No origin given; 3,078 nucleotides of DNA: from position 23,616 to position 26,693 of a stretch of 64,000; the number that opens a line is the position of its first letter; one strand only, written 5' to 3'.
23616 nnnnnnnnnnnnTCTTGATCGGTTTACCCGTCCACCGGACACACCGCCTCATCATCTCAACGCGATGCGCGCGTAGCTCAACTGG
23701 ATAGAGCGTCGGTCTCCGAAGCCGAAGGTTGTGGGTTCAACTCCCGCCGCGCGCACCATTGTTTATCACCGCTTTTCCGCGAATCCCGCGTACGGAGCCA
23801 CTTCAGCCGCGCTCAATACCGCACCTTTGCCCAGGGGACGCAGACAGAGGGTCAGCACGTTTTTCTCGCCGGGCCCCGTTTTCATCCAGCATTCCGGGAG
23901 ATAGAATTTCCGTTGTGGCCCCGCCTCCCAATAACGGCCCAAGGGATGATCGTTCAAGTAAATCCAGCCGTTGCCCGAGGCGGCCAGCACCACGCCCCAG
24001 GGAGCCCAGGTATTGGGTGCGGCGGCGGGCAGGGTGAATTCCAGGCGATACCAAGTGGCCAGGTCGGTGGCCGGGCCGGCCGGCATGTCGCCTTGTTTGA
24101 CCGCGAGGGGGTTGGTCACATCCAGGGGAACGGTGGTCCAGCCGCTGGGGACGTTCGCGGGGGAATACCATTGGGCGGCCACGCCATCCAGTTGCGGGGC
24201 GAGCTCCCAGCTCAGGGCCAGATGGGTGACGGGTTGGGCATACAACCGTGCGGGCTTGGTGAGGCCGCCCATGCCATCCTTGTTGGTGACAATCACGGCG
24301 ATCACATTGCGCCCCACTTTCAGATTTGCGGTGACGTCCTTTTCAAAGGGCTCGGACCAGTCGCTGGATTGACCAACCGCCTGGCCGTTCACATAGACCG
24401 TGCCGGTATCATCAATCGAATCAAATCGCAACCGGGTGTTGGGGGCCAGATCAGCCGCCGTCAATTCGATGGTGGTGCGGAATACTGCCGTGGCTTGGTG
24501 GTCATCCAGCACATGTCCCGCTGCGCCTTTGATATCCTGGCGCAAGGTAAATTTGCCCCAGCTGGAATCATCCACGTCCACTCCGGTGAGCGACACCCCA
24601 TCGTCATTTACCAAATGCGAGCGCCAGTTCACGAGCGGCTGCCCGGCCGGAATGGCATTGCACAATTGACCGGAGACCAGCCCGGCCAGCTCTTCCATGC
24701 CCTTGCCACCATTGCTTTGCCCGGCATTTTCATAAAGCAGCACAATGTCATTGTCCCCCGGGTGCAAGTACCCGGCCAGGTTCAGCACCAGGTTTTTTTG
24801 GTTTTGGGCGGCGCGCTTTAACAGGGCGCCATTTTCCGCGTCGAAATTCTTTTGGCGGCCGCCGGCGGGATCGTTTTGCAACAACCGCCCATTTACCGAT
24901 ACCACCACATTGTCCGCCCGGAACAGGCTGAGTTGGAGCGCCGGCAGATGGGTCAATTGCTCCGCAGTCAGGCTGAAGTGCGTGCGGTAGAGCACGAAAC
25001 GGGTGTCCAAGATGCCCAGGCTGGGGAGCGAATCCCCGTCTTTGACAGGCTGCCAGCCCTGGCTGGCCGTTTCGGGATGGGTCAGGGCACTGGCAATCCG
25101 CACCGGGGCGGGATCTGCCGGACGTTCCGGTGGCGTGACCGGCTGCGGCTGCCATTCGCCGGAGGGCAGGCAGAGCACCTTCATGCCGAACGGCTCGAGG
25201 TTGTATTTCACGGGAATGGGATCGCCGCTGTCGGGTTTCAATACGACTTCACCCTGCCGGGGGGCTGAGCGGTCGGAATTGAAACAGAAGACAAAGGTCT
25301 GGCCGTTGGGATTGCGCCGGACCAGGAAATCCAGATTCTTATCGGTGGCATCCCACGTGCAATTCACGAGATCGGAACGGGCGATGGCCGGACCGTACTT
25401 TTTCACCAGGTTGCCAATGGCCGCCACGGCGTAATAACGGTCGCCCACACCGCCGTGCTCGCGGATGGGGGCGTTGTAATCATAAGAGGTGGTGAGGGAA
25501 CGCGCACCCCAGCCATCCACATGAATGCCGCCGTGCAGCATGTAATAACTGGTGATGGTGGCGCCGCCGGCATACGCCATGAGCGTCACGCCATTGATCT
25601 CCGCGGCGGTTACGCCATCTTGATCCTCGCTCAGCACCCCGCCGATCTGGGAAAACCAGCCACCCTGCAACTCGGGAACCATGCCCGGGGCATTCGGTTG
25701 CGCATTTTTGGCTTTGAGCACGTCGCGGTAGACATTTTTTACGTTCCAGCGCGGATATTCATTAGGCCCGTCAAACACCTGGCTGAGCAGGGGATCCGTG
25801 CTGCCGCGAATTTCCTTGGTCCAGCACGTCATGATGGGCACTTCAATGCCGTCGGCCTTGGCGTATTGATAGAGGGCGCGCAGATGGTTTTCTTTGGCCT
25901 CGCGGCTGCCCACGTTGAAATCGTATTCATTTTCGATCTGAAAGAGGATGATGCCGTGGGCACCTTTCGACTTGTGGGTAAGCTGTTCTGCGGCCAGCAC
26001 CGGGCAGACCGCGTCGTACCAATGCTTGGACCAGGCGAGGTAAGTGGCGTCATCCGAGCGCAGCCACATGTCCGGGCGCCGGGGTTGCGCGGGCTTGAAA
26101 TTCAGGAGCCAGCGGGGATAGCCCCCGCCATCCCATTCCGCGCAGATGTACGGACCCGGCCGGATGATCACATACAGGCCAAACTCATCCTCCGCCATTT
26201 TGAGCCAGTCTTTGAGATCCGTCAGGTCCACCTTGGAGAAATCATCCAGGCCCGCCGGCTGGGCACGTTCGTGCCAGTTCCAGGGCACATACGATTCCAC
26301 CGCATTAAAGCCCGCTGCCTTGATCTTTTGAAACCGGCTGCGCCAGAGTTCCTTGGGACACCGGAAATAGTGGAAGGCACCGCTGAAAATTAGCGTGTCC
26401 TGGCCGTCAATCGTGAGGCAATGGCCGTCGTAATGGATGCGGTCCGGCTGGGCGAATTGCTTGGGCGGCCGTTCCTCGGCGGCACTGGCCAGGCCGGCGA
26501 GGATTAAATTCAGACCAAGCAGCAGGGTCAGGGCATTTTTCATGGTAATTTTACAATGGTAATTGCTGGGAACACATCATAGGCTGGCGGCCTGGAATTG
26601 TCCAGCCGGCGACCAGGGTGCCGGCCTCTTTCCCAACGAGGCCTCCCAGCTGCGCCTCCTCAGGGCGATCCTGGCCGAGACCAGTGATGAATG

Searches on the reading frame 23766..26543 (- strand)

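Call 30: search_protein_families(library=pfam, proteins=[window:23766-26543:-], max_evalue=0.01)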
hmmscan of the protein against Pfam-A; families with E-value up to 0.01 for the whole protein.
window:23766-26543:- (925 aa): 7 families
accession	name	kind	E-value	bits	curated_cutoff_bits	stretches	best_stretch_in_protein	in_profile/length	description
PF01301.25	Glyco_hydro_35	-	9e-66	223.1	27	1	43-376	2-315/319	Glycosyl hydrolases family 35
PF21467.3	BetaGal_gal-bd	-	4.7e-16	59.1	27.3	1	830-890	2-60/62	Beta-galactosidase, galactose-binding domain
PF02837.24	Glyco_hydro_2_N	-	2.1e-14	54.3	28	1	681-756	62-138/169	Glycosyl hydrolases family 2, sugar binding domain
PF13364.12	BetaGal_ABD2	-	2.1e-08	35.3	23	0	831-905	38-110/112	Beta-galactosidase second all-beta domain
PF22666.2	Glyco_hydro_2_N2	-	3.7e-07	30.8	27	1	684-754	48-119/167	Glycosyl hydrolase 2 galactose-binding domain-like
PF02449.21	Glyco_hydro_42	-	0.00019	21.4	21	1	60-228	5-158/376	Beta-galactosidase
PF12733.13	Cadherin-like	-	0.0013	19.6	24.2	1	697-757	29-76/89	Cadherin-like beta sandwich domain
